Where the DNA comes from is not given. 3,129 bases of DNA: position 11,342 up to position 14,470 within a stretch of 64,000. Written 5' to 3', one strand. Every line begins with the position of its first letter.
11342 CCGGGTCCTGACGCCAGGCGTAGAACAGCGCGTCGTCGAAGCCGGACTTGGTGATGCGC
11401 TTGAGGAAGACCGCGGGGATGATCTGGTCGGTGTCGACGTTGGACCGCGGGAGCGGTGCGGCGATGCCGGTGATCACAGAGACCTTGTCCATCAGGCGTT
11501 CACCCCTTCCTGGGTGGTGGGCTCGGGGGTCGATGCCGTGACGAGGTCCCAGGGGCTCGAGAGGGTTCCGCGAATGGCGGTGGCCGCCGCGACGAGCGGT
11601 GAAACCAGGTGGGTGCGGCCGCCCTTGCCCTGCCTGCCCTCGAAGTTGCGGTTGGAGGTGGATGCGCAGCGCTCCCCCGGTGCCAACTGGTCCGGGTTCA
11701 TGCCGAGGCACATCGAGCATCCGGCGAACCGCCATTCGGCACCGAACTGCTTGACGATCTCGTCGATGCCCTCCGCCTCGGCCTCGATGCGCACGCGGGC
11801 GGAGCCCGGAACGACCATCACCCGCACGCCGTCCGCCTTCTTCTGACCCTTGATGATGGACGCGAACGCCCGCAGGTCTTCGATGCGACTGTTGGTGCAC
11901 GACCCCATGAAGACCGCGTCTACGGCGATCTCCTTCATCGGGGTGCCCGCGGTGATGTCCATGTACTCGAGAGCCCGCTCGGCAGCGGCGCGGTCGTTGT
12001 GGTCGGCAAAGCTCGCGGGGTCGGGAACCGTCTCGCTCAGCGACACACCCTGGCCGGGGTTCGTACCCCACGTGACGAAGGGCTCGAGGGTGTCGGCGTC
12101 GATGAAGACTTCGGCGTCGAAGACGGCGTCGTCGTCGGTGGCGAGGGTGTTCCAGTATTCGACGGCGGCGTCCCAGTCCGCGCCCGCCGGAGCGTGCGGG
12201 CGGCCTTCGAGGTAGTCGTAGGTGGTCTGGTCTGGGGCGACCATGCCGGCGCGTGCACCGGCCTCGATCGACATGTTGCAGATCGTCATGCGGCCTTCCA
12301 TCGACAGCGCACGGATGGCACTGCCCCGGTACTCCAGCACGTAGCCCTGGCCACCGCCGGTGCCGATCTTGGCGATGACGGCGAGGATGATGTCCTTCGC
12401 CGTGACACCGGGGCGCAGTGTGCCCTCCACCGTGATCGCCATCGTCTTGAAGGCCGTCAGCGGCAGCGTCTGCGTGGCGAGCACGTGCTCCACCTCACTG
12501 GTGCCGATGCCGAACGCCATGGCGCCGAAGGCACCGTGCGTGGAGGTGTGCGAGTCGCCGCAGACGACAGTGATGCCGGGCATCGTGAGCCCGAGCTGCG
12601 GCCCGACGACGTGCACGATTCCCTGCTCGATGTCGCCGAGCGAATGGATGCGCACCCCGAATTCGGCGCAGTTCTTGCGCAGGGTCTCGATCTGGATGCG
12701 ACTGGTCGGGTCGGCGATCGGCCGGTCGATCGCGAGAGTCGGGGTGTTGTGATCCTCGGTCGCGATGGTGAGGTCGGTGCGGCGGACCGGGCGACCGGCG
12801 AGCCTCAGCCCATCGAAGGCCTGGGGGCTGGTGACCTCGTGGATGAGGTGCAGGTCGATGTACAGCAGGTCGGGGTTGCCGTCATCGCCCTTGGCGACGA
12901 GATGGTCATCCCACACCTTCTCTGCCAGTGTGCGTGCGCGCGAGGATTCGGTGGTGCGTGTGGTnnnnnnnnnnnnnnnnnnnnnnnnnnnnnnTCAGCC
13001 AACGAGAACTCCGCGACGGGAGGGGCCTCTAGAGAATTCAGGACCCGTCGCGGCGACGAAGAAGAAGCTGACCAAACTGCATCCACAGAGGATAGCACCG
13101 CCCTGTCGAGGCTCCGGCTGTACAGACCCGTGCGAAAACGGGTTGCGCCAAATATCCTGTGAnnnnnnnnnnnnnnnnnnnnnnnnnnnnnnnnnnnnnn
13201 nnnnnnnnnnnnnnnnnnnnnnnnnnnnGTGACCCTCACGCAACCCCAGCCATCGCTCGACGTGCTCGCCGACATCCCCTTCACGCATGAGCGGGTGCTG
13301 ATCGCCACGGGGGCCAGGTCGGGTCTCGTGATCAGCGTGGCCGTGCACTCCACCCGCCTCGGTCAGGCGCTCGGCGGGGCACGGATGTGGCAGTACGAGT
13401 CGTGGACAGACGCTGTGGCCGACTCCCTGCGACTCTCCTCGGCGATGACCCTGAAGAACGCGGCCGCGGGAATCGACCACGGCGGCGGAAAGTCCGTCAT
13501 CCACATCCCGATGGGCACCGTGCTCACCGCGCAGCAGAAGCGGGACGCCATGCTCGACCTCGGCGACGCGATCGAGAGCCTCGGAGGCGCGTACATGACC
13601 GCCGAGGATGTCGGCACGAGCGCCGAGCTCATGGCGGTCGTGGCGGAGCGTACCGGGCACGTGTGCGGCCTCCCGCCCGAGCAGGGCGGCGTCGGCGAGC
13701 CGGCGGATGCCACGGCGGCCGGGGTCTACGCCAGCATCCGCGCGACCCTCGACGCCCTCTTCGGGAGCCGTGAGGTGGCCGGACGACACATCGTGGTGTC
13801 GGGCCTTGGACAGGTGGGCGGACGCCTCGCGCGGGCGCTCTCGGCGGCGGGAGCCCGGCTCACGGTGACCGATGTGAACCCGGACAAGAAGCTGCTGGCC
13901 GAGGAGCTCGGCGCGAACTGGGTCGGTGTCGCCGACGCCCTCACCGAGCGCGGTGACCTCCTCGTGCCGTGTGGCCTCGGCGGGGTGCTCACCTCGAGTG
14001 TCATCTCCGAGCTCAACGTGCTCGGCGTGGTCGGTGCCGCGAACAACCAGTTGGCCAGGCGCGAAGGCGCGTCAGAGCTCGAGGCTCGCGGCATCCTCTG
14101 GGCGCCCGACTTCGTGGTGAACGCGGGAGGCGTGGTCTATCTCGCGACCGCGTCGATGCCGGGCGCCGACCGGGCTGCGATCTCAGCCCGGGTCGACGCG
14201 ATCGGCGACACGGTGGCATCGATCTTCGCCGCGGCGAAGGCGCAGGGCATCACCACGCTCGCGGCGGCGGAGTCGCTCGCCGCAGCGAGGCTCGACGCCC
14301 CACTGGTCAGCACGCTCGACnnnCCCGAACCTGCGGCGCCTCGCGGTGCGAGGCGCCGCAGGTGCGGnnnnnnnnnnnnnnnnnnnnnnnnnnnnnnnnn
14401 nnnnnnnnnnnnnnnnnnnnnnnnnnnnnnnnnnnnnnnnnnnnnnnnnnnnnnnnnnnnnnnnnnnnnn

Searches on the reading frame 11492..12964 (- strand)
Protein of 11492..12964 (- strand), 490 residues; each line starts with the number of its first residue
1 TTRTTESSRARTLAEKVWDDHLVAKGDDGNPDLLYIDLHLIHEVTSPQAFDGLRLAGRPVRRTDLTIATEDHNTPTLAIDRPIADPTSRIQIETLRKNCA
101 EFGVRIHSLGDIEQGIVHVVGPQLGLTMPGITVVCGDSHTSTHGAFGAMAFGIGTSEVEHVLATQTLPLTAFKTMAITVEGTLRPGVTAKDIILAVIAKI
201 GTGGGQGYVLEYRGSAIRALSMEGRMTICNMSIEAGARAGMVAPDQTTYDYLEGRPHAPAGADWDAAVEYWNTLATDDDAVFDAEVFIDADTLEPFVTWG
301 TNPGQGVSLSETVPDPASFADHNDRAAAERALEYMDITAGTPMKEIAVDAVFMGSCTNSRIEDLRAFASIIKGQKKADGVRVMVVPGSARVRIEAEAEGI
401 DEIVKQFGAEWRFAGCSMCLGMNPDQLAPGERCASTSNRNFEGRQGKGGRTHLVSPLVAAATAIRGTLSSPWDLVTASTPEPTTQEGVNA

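Call 61: search_protein_families(library=pfam, proteins=[window:11492-12964:-], max_evalue=0.0001)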
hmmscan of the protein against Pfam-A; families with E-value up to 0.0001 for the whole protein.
window:11492-12964:- (490 aa): 1 family
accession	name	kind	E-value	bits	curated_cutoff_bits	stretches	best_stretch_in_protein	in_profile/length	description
PF00330.25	Aconitase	-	1.8e-177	591.4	28.7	1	15-466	1-463/463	Aconitase family (aconitate hydratase)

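Call 63: list_cluster_members(proteins=[window:11492-12964:-, window:24513-25430:+, window:31278-32720:+, window:25935-26519:+, window:29101-29760:-])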
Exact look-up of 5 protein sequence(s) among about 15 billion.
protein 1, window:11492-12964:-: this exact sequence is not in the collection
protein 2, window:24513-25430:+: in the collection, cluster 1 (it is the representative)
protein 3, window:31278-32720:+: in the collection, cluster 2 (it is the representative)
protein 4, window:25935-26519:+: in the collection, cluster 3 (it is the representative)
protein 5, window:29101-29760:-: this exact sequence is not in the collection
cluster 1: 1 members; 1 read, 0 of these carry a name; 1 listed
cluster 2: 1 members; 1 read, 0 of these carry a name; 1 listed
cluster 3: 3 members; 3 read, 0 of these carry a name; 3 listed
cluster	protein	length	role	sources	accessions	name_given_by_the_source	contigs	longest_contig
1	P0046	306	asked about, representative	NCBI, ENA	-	-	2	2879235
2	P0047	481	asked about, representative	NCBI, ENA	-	-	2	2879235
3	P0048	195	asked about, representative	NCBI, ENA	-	-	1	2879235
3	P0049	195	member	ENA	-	-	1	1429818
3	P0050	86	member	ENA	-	-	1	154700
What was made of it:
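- Tried and rejected: Exact look-up of neighbouring proteins returned NCBI and ENA records without names (call 63).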

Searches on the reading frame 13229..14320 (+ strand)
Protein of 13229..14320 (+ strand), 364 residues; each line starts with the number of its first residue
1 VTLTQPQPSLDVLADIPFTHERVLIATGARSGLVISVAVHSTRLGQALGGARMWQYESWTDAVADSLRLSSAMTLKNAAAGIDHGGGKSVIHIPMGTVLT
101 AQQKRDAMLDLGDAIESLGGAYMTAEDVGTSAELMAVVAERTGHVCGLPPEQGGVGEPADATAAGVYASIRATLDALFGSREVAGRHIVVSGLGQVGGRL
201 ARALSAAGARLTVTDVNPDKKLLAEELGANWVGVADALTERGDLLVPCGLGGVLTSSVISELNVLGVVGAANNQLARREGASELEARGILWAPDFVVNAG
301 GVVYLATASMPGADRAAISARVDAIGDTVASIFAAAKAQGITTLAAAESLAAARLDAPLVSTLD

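Call 61: search_protein_families(library=pfam, proteins=[window:13229-14320:+], max_evalue=0.0001)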
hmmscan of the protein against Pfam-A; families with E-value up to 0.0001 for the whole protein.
window:13229-14320:+ (364 aa): 4 families
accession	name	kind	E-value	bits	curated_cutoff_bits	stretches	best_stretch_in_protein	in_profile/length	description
PF02812.23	ELFV_dehydrog_N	-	5.4e-14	52.5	25.3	1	38-142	26-127/129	Glu/Leu/Phe/Val dehydrogenase, dimerisation domain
PF00208.27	ELFV_dehydrog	-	1.5e-12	48.2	23.4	1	236-304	106-176/241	Glutamate/Leucine/Phenylalanine/Valine dehydrogenase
PF00670.27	AdoHcyase_NAD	-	1.2e-06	29.1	27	1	183-263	21-101/162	S-adenosyl-L-homocysteine hydrolase, NAD binding domain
PF02826.25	2-Hacid_dh_C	-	1.9e-05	24.6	25.1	1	178-239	29-90/178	D-isomer specific 2-hydroxyacid dehydrogenase, NAD binding domain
